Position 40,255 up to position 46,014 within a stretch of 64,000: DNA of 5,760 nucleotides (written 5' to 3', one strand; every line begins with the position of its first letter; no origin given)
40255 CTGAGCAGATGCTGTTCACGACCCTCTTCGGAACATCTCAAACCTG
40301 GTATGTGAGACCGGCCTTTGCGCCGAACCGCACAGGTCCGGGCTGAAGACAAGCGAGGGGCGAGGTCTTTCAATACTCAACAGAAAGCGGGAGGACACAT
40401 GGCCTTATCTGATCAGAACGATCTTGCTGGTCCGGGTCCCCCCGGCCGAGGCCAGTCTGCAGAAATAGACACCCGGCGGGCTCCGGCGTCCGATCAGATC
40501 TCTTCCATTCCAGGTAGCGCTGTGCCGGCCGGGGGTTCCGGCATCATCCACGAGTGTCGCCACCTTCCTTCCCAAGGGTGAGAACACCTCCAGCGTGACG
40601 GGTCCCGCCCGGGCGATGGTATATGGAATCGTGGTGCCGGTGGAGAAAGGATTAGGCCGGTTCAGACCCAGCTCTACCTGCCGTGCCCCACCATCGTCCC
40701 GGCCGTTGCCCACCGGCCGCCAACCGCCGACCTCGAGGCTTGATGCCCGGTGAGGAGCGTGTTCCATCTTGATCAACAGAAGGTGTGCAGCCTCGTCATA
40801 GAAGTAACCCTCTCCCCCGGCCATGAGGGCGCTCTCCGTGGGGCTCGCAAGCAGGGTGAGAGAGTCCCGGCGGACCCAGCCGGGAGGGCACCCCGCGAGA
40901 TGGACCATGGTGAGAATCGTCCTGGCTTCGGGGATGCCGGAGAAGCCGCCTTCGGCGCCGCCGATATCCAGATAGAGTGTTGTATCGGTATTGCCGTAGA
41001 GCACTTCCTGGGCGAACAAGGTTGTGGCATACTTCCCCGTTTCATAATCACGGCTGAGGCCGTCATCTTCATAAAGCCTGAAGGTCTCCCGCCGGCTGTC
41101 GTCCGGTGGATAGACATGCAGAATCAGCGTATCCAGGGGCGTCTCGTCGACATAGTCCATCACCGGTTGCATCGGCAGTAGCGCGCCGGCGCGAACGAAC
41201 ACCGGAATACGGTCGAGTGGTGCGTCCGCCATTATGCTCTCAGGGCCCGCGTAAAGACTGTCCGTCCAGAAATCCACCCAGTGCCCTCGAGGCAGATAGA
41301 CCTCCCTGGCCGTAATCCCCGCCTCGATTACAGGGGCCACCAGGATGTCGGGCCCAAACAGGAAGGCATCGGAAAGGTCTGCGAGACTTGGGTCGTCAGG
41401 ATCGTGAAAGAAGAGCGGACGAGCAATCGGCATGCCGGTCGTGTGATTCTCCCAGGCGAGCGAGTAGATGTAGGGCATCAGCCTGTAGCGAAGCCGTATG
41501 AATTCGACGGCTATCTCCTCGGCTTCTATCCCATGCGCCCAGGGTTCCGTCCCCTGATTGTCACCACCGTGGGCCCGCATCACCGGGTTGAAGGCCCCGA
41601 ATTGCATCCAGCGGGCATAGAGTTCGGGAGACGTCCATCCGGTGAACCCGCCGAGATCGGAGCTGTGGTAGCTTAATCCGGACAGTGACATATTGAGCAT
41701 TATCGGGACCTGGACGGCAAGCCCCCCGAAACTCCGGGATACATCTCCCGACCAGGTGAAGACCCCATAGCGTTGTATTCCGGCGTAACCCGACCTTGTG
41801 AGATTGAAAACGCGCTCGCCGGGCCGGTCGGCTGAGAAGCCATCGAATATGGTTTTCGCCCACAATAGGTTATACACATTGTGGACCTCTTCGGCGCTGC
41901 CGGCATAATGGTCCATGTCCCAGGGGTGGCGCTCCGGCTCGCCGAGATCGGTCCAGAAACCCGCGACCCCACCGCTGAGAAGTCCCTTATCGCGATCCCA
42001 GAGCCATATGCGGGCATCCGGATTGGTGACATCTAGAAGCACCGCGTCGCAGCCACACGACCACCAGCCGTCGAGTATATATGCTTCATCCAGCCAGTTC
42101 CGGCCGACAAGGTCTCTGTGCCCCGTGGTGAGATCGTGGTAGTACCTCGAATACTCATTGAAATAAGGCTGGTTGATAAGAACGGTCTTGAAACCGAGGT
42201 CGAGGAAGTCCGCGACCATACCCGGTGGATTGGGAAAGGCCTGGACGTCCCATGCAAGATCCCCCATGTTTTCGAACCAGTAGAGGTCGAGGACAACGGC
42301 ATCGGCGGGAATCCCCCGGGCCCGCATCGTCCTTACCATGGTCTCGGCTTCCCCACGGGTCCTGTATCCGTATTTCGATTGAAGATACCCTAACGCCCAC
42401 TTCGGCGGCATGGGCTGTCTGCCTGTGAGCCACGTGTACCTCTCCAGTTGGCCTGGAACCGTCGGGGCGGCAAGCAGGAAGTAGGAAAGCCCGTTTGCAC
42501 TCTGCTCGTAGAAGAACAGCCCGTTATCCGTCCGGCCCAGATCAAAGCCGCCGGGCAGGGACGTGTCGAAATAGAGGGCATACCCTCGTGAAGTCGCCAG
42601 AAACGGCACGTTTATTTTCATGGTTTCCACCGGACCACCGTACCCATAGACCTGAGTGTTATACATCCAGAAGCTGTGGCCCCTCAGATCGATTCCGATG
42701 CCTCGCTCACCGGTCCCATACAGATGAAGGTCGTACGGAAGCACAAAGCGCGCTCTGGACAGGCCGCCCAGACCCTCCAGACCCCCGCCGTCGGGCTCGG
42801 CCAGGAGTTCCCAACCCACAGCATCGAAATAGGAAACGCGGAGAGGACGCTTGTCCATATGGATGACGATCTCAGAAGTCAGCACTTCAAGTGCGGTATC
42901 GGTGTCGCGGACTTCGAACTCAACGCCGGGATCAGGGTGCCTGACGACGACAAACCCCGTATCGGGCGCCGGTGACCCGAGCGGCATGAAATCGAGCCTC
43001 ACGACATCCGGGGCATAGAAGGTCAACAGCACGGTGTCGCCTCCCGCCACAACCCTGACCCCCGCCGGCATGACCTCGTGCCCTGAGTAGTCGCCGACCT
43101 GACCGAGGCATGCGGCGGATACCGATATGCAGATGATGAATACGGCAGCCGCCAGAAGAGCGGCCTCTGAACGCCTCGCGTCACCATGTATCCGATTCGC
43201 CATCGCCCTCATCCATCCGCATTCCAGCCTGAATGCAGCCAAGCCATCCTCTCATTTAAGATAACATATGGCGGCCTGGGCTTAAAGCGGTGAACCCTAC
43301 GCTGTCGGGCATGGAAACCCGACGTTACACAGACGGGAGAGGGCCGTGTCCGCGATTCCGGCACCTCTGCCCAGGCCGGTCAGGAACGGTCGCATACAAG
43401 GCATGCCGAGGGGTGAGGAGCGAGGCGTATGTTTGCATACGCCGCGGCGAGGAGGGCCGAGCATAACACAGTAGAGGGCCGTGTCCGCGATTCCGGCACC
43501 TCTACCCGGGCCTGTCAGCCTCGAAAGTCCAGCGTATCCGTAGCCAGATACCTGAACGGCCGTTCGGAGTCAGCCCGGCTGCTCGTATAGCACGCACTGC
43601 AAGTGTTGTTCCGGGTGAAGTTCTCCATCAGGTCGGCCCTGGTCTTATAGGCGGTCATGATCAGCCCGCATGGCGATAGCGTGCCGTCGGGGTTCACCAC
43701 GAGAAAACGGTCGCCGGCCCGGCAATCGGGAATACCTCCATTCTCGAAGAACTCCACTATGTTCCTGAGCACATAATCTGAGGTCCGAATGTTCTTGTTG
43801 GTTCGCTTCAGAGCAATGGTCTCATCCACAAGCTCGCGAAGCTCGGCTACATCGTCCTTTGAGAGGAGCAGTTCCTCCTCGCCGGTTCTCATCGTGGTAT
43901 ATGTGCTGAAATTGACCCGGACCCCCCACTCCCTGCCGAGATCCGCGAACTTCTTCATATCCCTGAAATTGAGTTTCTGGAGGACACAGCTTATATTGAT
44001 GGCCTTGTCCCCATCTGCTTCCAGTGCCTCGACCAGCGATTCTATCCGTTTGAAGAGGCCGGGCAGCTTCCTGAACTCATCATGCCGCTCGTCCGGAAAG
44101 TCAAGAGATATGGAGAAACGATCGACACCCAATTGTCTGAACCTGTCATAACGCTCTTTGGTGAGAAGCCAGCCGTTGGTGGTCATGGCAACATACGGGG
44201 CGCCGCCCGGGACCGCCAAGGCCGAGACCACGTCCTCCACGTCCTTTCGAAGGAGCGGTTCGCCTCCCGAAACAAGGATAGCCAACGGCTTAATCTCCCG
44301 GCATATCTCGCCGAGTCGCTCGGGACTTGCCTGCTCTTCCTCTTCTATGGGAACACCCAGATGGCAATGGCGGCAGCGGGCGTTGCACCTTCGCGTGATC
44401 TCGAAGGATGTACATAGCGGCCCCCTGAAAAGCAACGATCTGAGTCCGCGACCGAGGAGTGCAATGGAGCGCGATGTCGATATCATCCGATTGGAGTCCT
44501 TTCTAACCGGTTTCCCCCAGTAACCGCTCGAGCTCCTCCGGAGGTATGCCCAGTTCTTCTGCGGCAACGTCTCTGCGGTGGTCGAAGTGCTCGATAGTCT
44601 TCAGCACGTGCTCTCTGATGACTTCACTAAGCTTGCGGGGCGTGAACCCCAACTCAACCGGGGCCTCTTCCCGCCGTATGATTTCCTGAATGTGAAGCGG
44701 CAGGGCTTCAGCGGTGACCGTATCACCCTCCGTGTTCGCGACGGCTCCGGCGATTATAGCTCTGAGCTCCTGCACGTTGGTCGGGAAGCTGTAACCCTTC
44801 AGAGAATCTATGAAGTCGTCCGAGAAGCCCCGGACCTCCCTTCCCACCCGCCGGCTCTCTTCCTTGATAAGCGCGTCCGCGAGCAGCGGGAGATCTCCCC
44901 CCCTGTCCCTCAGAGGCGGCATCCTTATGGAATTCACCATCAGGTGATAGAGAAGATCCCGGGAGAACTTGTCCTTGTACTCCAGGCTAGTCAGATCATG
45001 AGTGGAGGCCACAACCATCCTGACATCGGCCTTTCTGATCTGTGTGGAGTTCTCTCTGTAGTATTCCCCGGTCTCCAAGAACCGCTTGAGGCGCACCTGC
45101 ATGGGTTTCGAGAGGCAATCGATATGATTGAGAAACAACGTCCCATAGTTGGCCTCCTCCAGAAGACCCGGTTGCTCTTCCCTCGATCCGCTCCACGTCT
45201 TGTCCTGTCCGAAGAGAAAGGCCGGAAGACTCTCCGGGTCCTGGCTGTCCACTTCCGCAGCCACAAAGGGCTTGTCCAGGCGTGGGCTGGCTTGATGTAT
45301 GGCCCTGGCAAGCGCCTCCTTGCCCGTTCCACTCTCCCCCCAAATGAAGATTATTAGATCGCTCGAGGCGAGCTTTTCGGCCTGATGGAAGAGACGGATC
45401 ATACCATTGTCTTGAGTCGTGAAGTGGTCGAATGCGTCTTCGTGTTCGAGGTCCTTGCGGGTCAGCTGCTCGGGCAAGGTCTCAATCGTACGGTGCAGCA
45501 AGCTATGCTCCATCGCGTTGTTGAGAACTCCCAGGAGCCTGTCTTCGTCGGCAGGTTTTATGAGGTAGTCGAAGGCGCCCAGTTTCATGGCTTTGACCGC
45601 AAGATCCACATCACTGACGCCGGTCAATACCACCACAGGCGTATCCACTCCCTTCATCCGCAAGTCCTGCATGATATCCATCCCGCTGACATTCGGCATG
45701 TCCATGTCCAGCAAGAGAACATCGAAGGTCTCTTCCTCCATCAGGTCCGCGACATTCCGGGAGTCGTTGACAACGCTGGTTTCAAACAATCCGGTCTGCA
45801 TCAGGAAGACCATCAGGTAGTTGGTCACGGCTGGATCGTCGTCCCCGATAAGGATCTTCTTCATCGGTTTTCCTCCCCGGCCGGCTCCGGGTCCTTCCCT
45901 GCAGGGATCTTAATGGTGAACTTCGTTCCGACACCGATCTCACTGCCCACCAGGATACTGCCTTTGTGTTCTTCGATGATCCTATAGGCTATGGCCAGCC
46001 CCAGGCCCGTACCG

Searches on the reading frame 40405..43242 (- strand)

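Call 42: search_protein_families(library=pfam, proteins=[window:40405-43242:-], max_evalue=0.00001)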
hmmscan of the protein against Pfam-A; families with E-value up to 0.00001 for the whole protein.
window:40405-43242:- (945 aa): 4 families
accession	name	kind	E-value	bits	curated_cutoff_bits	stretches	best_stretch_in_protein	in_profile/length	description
PF01055.32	Glyco_hydro_31_2nd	-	6.3e-92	308.8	23.5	1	277-595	2-328/328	Glycosyl hydrolases family 31 TIM-barrel domain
PF21365.3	Glyco_hydro_31_3rd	-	4.6e-27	94.8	24.4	1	603-688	1-86/87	Glycosyl hydrolase family 31 C-terminal domain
PF13802.12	Gal_mutarotas_2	-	6.3e-18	66.1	27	1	73-234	4-184/184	Glycosyl hydrolase 31 N-terminal galactose mutarotase-like domain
PF17137.9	DUF5110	-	5.8e-16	58.8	27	1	705-781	1-69/71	Domain of unknown function (DUF5110)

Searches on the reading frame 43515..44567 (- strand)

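Call 42: search_protein_families(library=pfam, proteins=[window:43515-44567:-], max_evalue=0.00001)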
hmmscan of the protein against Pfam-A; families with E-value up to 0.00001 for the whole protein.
window:43515-44567:- (350 aa): 1 family
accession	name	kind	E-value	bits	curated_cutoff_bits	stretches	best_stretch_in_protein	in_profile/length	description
PF04055.27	Radical_SAM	-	3.9e-22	79.6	29.5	1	56-210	2-165/166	Radical SAM superfamily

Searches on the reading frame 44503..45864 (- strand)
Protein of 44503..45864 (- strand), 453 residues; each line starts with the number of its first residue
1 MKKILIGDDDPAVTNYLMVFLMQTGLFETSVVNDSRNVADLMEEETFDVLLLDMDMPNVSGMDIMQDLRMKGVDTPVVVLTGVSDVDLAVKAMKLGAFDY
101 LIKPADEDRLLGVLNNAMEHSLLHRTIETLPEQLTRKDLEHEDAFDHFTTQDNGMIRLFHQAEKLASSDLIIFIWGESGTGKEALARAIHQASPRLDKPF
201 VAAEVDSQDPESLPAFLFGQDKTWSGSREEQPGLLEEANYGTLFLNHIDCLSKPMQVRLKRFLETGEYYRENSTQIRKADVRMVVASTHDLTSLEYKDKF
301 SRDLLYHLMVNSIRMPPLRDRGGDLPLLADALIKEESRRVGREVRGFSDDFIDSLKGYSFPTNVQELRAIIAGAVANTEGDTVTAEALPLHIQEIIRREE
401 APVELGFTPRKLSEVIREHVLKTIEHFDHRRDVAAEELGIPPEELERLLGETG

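Call 42: search_protein_families(library=pfam, proteins=[window:44503-45864:-], max_evalue=0.00001)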
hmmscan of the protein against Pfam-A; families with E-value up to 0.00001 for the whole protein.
window:44503-45864:- (453 aa): 4 families
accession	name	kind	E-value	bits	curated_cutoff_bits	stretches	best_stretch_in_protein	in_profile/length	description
PF00158.32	Sigma54_activat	-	2.8e-37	128.4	20.2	1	150-313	3-167/168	Sigma-54 interaction domain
PF00072.30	Response_reg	-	2.1e-25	89.5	30.2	1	4-113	1-109/111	Response regulator receiver domain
PF14532.12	Sigma54_activ_2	-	6.3e-17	62.5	25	1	155-318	7-138/138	Sigma-54 interaction domain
PF25601.1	AAA_lid_14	-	1.8e-16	60.2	27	1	319-398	1-80/87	AAA+ ATPase lid domain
